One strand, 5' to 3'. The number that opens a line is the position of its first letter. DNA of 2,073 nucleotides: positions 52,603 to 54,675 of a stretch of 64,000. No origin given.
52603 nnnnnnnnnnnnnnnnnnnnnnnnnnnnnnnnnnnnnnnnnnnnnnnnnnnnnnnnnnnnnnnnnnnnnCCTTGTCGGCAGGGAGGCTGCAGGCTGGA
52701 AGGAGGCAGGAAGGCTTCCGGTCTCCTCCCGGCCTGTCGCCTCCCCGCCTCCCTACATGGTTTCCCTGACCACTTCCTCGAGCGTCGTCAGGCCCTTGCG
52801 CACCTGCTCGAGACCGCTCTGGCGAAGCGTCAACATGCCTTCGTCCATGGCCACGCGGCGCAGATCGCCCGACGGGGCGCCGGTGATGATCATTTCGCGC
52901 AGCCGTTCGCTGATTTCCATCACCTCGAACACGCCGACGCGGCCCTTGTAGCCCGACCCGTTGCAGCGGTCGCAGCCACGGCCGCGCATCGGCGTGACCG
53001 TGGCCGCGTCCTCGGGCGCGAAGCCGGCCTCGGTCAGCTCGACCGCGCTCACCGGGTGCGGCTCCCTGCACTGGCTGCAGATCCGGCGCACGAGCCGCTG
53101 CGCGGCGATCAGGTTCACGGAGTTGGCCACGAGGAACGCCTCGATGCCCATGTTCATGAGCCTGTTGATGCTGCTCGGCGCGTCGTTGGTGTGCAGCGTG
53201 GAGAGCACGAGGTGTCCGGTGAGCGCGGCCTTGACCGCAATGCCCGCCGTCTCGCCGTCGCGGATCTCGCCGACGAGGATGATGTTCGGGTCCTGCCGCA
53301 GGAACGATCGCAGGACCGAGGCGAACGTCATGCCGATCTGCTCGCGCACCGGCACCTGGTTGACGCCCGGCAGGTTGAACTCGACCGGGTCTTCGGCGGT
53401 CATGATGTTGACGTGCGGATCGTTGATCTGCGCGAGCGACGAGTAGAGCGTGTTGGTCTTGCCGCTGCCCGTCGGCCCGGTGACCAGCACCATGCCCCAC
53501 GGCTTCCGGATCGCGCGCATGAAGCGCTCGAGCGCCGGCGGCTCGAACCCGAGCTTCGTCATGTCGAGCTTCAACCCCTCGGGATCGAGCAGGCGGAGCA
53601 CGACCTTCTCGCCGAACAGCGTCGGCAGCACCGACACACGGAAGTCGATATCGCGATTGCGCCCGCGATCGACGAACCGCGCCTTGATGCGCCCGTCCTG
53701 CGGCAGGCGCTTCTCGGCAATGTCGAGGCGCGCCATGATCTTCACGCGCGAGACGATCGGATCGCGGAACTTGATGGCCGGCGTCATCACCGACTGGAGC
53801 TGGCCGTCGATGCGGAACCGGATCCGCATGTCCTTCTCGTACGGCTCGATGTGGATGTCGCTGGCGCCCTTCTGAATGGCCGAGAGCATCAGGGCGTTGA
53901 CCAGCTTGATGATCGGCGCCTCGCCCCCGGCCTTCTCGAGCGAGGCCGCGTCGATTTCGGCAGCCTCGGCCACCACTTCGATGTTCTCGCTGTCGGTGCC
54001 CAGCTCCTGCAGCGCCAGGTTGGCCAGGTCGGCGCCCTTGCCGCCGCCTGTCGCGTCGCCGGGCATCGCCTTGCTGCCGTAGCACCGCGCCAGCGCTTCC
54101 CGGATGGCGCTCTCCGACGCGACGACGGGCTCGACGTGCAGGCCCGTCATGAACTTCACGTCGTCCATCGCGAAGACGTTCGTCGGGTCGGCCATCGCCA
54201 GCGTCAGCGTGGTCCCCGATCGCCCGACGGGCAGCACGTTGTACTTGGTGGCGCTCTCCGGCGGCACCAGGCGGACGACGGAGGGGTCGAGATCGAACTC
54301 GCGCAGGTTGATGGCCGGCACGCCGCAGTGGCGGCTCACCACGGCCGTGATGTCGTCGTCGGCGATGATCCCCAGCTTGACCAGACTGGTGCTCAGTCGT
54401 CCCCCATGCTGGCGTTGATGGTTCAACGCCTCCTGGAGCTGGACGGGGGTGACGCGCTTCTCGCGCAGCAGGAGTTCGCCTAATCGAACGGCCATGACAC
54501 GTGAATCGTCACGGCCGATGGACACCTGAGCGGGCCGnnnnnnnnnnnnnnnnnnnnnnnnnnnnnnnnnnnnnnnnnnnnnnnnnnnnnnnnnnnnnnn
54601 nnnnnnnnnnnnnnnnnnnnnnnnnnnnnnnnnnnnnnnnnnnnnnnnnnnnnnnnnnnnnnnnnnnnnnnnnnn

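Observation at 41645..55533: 14-kb type IV pilus supercluster lacking pilMNOPQ and pilSR within reach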

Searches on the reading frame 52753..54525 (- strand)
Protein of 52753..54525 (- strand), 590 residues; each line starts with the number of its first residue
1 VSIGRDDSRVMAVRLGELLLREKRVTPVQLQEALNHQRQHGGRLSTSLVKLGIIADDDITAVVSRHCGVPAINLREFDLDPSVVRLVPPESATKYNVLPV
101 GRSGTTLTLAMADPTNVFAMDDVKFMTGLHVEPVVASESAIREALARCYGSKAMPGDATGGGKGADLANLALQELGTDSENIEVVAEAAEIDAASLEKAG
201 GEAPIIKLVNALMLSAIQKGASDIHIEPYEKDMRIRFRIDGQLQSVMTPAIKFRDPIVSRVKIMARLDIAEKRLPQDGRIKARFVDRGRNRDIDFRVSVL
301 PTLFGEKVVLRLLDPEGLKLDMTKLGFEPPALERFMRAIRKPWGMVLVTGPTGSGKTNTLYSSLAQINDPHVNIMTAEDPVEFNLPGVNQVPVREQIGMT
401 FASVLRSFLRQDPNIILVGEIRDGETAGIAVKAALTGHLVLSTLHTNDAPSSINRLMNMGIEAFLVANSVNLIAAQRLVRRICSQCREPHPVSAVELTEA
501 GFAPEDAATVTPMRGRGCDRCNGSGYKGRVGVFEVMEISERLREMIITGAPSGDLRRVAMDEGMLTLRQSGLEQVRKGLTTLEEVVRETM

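Call 6: search_protein_families(library=pfam, proteins=[window:52753-54525:-], max_evalue=0.01)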
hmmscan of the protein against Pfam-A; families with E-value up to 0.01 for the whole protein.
window:52753-54525:- (590 aa): 3 families
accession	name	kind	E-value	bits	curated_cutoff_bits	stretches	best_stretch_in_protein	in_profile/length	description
PF00437.27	T2SSE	-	1.5e-141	471.8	24.9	1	201-587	4-370/370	Type II/IV secretion system protein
PF05157.20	MshEN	-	4.3e-27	94.4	23.1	1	68-152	2-87/90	MshEN domain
PF13191.12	AAA_16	-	0.0036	18.3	32.6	1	334-395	14-68/167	AAA ATPase domain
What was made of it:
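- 52753..54495 (-): pilB, the extension ATPase (580 aa), with an N-terminal MshEN c-di-GMP-binding motif. Pfam T2SSE + MshEN (call 6).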

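Call 17: find_related_loci(query=window:52753-54525:-, collection=genome_contigs, flank=10000)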
Query window:52753-54525:- (590 aa) in genome_contigs; peptide patterns used: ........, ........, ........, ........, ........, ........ (x = any residue, [..] = any of these).
598 stretches matched a pattern (row limit reached: there are more); 435 encode a relative of the query (tblastn E <= 1e-3); the best 80 are kept; 80 distinct loci.
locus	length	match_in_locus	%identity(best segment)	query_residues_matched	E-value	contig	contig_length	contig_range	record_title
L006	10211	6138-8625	91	11-590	0e+0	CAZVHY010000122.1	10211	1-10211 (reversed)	MAG TPA_asm: uncultured Solibacteraceae bacterium isolate SRP344714_co1_184 genome assembly, contig: NODE_11894_length_1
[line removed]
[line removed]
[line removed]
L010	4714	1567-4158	79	10-590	0e+0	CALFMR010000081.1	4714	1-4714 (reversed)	MAG TPA_asm: uncultured Acidobacteria bacterium isolate ERR1654120_bin.28_CONCOCT_v1.1_MAG genome assembly, contig: ERZ1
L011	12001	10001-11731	79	11-590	0e+0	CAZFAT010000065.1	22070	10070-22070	MAG TPA_asm: uncultured Solibacteraceae bacterium isolate binchicken_co31_429 genome assembly, contig: k141_5442916, who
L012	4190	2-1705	78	20-590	0e+0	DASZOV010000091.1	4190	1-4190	MAG TPA_asm: Vicinamibacterales bacterium isolate SMAG_U5954 k141_416546, whole genome shotgun sequence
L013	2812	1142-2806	78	4-559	0e+0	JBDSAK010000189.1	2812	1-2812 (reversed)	MAG: Mycobacteriales bacterium isolate cluster1_bin.108 k127_7591374, whole genome shotgun sequence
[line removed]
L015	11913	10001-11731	72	11-590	0e+0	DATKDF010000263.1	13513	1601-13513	MAG TPA_asm: Vicinamibacterales bacterium isolate SMAG_U14465 k141_2607649, whole genome shotgun sequence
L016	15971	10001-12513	83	11-590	0e+0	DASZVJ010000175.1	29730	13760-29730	MAG TPA_asm: Vicinamibacterales bacterium isolate SMAG_U6128 k141_825183, whole genome shotgun sequence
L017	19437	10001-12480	67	10-590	0e+0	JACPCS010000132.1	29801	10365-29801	MAG: Acidobacteria bacterium isolate NC_groundwater_289_Ag_S-0.65um_68_18 S6_GD2017_2_S65_scaffold_631, whole genome sho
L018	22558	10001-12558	67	11-590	0e+0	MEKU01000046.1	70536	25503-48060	MAG: Acidobacteria bacterium RIFCSPLOWO2_02_FULL_67_21 rifcsplowo2_02_scaffold_2656, whole genome shotgun sequence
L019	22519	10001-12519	65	2-590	0e+0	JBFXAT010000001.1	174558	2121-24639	MAG: Vicinamibacterales bacterium isolate CA_2019_TPBS_29 NODE_756_length_174558_cov_5.023012_TPBS, whole genome shotgun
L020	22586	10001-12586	65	7-590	0e+0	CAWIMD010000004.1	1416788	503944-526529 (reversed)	MAG: Vicinamibacteria bacterium isolate MFD04944.bin.1.72 genome assembly, contig: contig_46337, whole genome shotgun se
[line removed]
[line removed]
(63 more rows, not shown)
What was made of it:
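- Tried and rejected: The single genome_contigs scan had already been spent on PilB (call 17).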

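Call 21: search_protein_families(library=pfam, proteins=[L018:14198-15865:+, L018:15862-17301:+, L028:17349-18668:+, L037:14277-14816:+], max_evalue=0.001)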
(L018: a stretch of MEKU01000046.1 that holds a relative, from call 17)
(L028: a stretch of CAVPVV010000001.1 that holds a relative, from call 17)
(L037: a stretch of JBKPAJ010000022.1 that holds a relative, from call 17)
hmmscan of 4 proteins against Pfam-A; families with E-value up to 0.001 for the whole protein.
L018:14198-15865:+ (555 aa): 9 families
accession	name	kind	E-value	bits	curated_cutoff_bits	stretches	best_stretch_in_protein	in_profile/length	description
PF02518.31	HATPase_c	-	2.4e-26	92.8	26.4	1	427-535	2-110/111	Histidine kinase-, DNA gyrase B-, and HSP90-like ATPase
PF00512.31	HisKA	-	3.9e-17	62.5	26.9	1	318-381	2-64/66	His Kinase A (phospho-acceptor) domain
PF00989.32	PAS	-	1.1e-12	48.4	22.6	1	197-299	6-113/113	PAS fold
PF25323.1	6TM_PilS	-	6.9e-11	42.6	27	1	5-177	22-186/189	PilS-like transmembrane domain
PF13426.13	PAS_9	-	7.9e-09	36.2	27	1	204-301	3-103/103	PAS domain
PF08448.16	PAS_4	-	1.9e-08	34.9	23.1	1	203-304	6-110/110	PAS fold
PF13581.12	HATPase_c_2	-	2.4e-05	24.8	27.4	1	447-531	45-126/127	Histidine kinase-like ATPase domain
PF12860.13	PAS_7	-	7e-05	23.4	27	1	201-306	4-114/115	PAS fold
PF13188.13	PAS_8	-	0.00018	21.7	21.8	1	195-247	4-53/65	PAS domain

L018:15862-17301:+ (479 aa): 10 families
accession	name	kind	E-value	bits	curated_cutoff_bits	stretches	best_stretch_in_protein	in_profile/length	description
PF00158.32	Sigma54_activat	-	1.8e-72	242.9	20.2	1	162-328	1-167/168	Sigma-54 interaction domain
PF00072.30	Response_reg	-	3.8e-28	98.3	30.2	1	24-133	1-110/111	Response regulator receiver domain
PF25601.1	AAA_lid_14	-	5.1e-28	97.2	27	1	334-412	1-79/87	AAA+ ATPase lid domain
PF14532.12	Sigma54_activ_2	-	4.1e-23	82.6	25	1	163-333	1-138/138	Sigma-54 interaction domain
PF07728.20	AAA_5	-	3.8e-12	46.8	22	1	186-304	2-123/139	AAA domain (dynein-related subfamily)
PF02954.25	HTH_8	-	4.4e-09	36.4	22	1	439-476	5-42/42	Bacterial regulatory protein, Fis family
PF00004.35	AAA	-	2.2e-06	28.6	21.2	1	186-316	1-124/131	ATPase family associated with various cellular activities (AAA)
PF20030.5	bpMoxR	-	9.1e-06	25.3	27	1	171-307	19-148/205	MoxR domain in the MoxR-vWA-beta-propeller ternary systems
PF01078.27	Mg_chelatase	-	8.2e-05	22.5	20.3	0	241-303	93-157/207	Magnesium chelatase, subunit ChlI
PF13191.12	AAA_16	-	0.00036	21.5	32.6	1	163-281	3-123/167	AAA ATPase domain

L028:17349-18668:+ (439 aa): 1 family
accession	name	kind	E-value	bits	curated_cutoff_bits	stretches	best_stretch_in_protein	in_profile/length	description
PF00326.27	Peptidase_S9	-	0.00011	22.2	22.6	0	154-221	40-107/213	Prolyl oligopeptidase family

L037:14277-14816:+ (179 aa): 1 family
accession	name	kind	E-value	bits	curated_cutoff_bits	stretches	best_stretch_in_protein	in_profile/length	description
PF25323.1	6TM_PilS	-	2.3e-11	44.2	27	1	17-140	76-186/189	PilS-like transmembrane domain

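Call 36: find_homologous_proteins(query=L018:15862-17301:+, max_evalue=1e-80)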
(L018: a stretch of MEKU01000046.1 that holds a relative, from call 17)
Query L018:15862-17301:+ (479 aa): 7946 proteins with E <= 1e-80 among 8000 candidates; the best 120 are listed.
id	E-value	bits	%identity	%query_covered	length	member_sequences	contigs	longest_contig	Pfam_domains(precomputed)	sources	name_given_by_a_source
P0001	0.0e+0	1028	99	100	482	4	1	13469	PF00158.33,PF25601.2,PF02954.26,PF00004.36,PF14532.13,PF07728.21,PF00072.31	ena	-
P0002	2.9e-259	878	99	86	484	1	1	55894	PF20030.6,PF00158.33,PF25601.2,PF00004.36,PF14532.13,PF07728.21,PF00072.31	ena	-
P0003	4.3e-243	825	81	98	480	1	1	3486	PF00158.33,PF25601.2,PF02954.26,PF00004.36,PF14532.13,PF07728.21,PF00072.31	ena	-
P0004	1.1e-241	821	80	99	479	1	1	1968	PF00158.33,PF25601.2,PF02954.26,PF00004.36,PF14532.13,PF07728.21,PF00072.31,PF01078.28,PF13191.13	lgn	-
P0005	1.7e-241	820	81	100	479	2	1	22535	PF00158.33,PF25601.2,PF02954.26,PF00004.36,PF14532.13,PF07728.21,PF00072.31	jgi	jgi:two-component system response regulator PilR (NtrC family)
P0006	2.5e-241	819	81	97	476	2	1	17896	PF00158.33,PF25601.2,PF02954.26,PF00004.36,PF14532.13,PF07728.21,PF00072.31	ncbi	ncbi:MAG: sigma-54-dependent transcriptional regulator [Vicinamibacterales bacterium]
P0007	5.9e-241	818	81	97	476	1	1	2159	PF00158.33,PF25601.2,PF02954.26,PF00004.36,PF14532.13,PF07728.21,PF00072.31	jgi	jgi:two-component system, NtrC family, response regulator PilR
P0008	1.9e-240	816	81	96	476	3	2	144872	PF00158.33,PF25601.2,PF02954.26,PF00004.36,PF14532.13,PF07728.21,PF00072.31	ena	-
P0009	2.5e-240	816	79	99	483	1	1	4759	PF00158.33,PF25601.2,PF02954.26,PF00004.36,PF14532.13,PF07728.21,PF00072.31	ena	-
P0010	3.8e-240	815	80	99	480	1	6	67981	PF00158.33,PF25601.2,PF02954.26,PF00004.36,PF14532.13,PF07728.21,PF00072.31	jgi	jgi:two-component system response regulator PilR (NtrC family)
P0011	4.6e-239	812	79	98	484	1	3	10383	PF00158.33,PF25601.2,PF02954.26,PF00004.36,PF14532.13,PF07728.21,PF00072.31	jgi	jgi:two-component system response regulator PilR (NtrC family)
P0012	6.1e-239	811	78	98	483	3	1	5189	PF00158.33,PF25601.2,PF02954.26,PF00004.36,PF14532.13,PF07728.21,PF00072.31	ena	-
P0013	8.5e-239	811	80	100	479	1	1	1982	PF00158.33,PF25601.2,PF02954.26,PF00004.36,PF14532.13,PF07728.21,PF00072.31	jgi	-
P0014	1.3e-238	810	80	96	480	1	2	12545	PF00158.33,PF25601.2,PF02954.26,PF00004.36,PF14532.13,PF07728.21,PF00072.31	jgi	jgi:two-component system response regulator PilR (NtrC family)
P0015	1.7e-238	810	78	98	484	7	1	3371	PF00158.33,PF25601.2,PF02954.26,PF00004.36,PF14532.13,PF07728.21,PF00072.31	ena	-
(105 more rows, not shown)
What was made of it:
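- Tried and rejected: I tried to locate pilSR elsewhere by searching the large protein database with a relative's PilR (call 36).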

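Call 38: search_protein_families(library=ncbifam, proteins=[window:52753-54525:-], max_evalue=0.00001)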
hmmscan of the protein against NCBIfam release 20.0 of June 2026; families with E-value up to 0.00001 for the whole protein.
window:52753-54525:- (590 aa): 19 families
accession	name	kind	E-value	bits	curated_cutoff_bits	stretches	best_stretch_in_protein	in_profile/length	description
TIGR02538.1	type_IV_pilB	equivalog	2.3e-223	742.9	675.65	1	15-589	2-562/564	type IV-A pilus assembly ATPase PilB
TIGR02533.1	type_II_gspE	equivalog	1.1e-173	578.3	630.25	1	87-589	4-486/486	type II secretion system ATPase GspE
NF007755.0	PRK10436.1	equivalog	2.5e-138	461.6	617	1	94-587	16-457/465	type II secretion system protein GspE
NF053534.1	T4PilAsmATPsTfpB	equivalog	1e-135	453.4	850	1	58-587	67-580/584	type IV pilus assembly ATPase TfpB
NF041000.1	ATPase_ComGA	equivalog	6.1e-71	238.5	300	1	211-480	2-266/267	competence type IV pilus ATPase ComGA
TIGR01420.1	pilT_fam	subfamily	2.8e-49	168.2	319.1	1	210-480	3-269/343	PilT/PilU family type 4a pilus ATPase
TIGR02525.1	plasmid_TraJ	equivalog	2.8e-24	85.8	368.3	1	321-460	131-273/372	plasmid transfer ATPase TraJ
TIGR02524.1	dot_icm_DotB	equivalog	2.6e-19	69.6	463.3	1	335-478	126-278/358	Dot/Icm type IV secretion system ATPase DotB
NF058587.1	archaellum_moto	equivalog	1e-18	67.4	550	1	346-463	278-400/527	archaellum flagellar ATPase motor FlaI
NF008411.1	PRK11234.1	equivalog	4.2e-15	55.2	1170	1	13-153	482-621/723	cyclic di-3',5'-guanylate-activated glycosyltransferase NfrB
TIGR02782.1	TrbB_P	equivalog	3.1e-14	53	304.55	1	346-465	139-261/303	P-type conjugative transfer ATPase TrbB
NF053729.1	c-di-GMP_motif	domain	8.3e-14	51.1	38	1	14-65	1-52/53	cyclic di-GMP-binding domain-containing protein, MshE-related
TIGR03819.1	heli_sec_ATPase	hypoth_equivalog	8.8e-14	51.4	373.15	1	305-485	139-328/340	TadA family conjugal transfer-associated ATPase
NF010407.0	PRK13833.1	subfamily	1.2e-12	47.9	499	1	338-463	140-266/323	conjugal transfer protein TrbB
NF012033.0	PRK15489.1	equivalog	3.9e-12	45.1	537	1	12-153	490-631/703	glycosyl transferase family protein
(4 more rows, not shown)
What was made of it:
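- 52753..54495 (-): NF053729 c-di-GMP motif, 51 bits, above the 38 cut-off (call 38).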
